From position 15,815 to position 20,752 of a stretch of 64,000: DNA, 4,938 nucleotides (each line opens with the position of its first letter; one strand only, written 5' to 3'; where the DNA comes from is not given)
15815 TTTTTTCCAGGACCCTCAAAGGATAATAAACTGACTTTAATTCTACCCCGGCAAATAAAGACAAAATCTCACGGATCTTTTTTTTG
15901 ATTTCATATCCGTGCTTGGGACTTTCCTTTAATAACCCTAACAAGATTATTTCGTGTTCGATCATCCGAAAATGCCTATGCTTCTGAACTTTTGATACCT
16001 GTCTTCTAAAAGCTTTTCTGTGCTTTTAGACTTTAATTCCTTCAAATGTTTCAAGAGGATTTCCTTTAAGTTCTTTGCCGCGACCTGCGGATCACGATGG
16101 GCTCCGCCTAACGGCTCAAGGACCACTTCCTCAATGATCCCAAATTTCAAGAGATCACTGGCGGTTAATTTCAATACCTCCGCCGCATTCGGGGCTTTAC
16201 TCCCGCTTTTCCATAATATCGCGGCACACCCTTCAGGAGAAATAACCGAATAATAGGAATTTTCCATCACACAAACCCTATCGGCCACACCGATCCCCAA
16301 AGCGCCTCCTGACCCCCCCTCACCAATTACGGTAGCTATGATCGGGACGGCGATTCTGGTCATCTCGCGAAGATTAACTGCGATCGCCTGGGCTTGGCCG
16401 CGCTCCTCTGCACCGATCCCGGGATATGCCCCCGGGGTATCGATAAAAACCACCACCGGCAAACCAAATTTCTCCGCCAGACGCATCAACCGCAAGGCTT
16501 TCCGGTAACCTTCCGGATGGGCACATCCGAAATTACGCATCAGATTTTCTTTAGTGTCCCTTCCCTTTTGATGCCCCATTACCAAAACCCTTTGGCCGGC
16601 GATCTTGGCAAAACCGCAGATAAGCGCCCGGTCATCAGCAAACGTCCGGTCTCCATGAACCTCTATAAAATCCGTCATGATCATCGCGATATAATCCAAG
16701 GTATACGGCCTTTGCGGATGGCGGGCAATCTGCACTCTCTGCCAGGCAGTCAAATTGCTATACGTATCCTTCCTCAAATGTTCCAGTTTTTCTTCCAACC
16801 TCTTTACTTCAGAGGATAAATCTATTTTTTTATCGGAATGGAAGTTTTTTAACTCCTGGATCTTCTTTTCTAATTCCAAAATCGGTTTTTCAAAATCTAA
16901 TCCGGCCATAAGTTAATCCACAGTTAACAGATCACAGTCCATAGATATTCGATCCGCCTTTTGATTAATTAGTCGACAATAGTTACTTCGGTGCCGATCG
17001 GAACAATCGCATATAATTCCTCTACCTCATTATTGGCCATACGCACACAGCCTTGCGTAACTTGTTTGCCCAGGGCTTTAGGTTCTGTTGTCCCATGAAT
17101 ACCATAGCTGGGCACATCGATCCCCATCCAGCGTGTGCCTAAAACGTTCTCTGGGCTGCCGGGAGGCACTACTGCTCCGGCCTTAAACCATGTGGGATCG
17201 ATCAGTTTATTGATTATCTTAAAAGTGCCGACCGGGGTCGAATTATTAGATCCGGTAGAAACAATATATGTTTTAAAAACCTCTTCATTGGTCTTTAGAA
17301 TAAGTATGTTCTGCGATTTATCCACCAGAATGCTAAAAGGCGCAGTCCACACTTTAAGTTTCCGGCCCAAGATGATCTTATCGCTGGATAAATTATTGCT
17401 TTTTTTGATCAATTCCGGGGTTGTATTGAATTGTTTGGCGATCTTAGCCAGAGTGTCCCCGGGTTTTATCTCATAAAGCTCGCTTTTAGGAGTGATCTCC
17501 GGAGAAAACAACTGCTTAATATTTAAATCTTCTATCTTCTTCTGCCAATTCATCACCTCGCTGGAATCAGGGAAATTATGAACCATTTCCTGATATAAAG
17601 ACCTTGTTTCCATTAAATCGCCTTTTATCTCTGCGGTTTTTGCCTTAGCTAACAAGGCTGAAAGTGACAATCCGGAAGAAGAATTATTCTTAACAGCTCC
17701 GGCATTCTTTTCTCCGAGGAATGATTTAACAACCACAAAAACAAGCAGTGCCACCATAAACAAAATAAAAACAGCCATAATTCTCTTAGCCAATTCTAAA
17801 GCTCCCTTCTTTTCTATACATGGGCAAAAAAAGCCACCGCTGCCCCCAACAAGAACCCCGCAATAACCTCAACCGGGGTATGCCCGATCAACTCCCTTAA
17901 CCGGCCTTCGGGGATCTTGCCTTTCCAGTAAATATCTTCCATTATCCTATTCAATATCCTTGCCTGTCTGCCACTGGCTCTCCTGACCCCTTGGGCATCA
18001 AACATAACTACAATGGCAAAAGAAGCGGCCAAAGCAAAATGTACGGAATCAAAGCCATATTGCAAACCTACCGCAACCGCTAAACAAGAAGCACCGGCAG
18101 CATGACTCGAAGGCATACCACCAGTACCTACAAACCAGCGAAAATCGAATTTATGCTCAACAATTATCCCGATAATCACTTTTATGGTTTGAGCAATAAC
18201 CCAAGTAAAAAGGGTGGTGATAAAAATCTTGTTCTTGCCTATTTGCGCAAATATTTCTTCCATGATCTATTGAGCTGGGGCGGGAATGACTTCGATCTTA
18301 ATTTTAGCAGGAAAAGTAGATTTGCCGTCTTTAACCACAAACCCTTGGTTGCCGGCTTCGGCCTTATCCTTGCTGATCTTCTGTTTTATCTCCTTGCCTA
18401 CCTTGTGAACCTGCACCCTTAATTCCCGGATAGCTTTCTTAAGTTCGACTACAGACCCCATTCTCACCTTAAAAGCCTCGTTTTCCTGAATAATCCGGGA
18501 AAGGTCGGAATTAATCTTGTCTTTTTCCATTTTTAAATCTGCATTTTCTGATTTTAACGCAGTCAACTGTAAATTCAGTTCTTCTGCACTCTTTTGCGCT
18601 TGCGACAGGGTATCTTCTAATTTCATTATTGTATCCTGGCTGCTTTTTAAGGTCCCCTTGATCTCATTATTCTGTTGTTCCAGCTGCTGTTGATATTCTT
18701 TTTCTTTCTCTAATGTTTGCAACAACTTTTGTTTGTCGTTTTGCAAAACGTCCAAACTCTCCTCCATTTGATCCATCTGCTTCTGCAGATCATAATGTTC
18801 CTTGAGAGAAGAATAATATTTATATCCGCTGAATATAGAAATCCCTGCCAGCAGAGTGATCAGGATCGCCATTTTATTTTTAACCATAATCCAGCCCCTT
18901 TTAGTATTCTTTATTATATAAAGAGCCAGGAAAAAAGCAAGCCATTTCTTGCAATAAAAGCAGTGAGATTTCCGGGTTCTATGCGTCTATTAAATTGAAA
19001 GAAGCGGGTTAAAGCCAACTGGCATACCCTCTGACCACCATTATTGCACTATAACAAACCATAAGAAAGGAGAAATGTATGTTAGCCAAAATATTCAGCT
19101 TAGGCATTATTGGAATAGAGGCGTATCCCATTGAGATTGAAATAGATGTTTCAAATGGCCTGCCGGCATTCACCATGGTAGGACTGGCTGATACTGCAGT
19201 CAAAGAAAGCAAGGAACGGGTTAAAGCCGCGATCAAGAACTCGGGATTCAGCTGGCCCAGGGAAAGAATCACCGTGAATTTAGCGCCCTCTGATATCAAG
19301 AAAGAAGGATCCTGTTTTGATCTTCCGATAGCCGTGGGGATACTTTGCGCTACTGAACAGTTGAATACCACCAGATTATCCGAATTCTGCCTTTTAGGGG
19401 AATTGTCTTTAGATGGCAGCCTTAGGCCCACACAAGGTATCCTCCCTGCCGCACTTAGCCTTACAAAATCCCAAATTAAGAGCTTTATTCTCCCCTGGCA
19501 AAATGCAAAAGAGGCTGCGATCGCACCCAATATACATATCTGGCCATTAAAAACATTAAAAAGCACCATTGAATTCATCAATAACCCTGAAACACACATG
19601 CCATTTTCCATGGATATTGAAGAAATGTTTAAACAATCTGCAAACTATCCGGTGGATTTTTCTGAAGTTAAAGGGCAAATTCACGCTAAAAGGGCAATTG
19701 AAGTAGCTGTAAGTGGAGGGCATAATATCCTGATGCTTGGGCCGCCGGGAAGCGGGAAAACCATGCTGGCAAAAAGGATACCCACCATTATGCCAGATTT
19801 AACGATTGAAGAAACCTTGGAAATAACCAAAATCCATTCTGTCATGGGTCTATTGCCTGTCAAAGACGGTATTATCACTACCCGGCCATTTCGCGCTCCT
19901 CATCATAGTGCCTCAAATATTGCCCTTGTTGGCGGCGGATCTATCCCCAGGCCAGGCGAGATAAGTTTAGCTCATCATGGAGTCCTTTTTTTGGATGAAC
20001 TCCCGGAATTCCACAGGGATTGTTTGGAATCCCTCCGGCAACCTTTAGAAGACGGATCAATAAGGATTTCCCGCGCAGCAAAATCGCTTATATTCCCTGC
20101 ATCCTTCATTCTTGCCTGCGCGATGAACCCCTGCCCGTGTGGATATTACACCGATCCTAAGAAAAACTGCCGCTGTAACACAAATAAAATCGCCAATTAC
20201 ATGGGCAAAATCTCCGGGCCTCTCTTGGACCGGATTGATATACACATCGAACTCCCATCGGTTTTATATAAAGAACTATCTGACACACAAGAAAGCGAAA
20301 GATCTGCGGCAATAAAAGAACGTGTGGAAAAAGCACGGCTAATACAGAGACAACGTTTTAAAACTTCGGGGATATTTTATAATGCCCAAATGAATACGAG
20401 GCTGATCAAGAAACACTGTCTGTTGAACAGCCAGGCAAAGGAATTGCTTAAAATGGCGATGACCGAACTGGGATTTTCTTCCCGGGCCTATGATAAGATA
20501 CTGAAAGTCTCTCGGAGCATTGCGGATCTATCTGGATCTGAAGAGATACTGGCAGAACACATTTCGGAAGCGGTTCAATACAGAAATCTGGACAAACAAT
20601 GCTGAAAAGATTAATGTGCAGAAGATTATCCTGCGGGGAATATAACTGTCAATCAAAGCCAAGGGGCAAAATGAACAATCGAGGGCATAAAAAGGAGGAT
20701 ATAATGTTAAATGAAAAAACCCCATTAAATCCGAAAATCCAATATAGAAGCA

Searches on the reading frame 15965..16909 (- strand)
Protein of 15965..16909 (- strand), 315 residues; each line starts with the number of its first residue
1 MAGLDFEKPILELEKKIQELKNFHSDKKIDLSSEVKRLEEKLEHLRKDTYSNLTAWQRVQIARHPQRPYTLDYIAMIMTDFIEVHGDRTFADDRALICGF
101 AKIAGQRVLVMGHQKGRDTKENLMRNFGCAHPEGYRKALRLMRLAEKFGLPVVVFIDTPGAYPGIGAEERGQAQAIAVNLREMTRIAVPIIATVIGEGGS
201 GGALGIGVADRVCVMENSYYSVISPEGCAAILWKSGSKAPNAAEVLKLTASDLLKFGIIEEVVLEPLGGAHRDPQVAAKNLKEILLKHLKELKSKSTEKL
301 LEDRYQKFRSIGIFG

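Call 54: search_protein_families(library=ncbifam, proteins=[window:15965-16909:-], max_evalue=1e-8)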
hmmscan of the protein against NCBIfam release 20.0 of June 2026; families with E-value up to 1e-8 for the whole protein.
window:15965-16909:- (315 aa): 5 families
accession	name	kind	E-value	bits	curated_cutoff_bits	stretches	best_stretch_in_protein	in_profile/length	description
NF004344.0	PRK05724.1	equivalog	1.4e-153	510.8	357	1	3-314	5-316/319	acetyl-CoA carboxylase carboxyltransferase subunit alpha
TIGR00513.1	accA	equivalog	8.8e-151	501.8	319.3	1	4-314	6-316/321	acetyl-CoA carboxylase carboxyl transferase subunit alpha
NF041504.1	AccA_sub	subfamily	4.3e-112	373.7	300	1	56-311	1-256/257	carboxyltransferase subunit alpha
NF008971.0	PRK12319.1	equivalog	1.8e-95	319.4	406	1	59-310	8-255/256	acetyl-CoA carboxylase carboxyl transferase subunit alpha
TIGR01117.1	mmdA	subfamily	2.2e-11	43.3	998.8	1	62-241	272-447/512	methylmalonyl-CoA decarboxylase subunit alpha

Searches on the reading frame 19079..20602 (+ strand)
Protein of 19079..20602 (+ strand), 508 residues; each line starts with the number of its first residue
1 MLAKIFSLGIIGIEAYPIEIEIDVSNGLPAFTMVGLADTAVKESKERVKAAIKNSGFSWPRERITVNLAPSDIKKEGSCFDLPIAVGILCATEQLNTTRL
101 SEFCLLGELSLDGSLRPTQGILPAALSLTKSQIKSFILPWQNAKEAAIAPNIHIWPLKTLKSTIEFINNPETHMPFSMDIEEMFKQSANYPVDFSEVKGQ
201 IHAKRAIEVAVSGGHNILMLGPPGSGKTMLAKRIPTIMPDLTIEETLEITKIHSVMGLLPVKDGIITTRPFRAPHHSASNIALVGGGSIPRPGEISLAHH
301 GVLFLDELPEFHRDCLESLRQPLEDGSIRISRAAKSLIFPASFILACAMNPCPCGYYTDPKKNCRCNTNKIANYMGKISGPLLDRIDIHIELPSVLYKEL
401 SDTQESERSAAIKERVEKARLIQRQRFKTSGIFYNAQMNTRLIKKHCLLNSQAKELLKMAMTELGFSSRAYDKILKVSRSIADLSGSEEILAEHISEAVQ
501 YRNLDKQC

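Call 54: search_protein_families(library=ncbifam, proteins=[window:19079-20602:+], max_evalue=1e-8)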
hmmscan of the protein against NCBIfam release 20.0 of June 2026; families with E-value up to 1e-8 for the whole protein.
window:19079-20602:+ (508 aa): 5 families
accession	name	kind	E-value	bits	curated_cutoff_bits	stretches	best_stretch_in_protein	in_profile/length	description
TIGR00368.1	TIGR00368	hypoth_equivalog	1.3e-196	654.1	362.4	1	5-502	1-499/499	YifB family Mg chelatase-like AAA ATPase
NF007365.0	PRK09862.1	equivalog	1.2e-134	449.7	530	1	5-506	6-496/506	YifB family Mg chelatase-like AAA ATPase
TIGR02902.1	spore_lonB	equivalog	1e-13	50.8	723.3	0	42-166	406-529/531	ATP-dependent protease LonB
TIGR00764.1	lon_rel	equivalog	1.8e-12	46.7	516.6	0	196-252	19-75/608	ATP-dependent protease LonB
TIGR02903.1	spore_lon_C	equivalog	7.8e-10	37.9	678.8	0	189-329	148-295/615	Lon family ATP-dependent protease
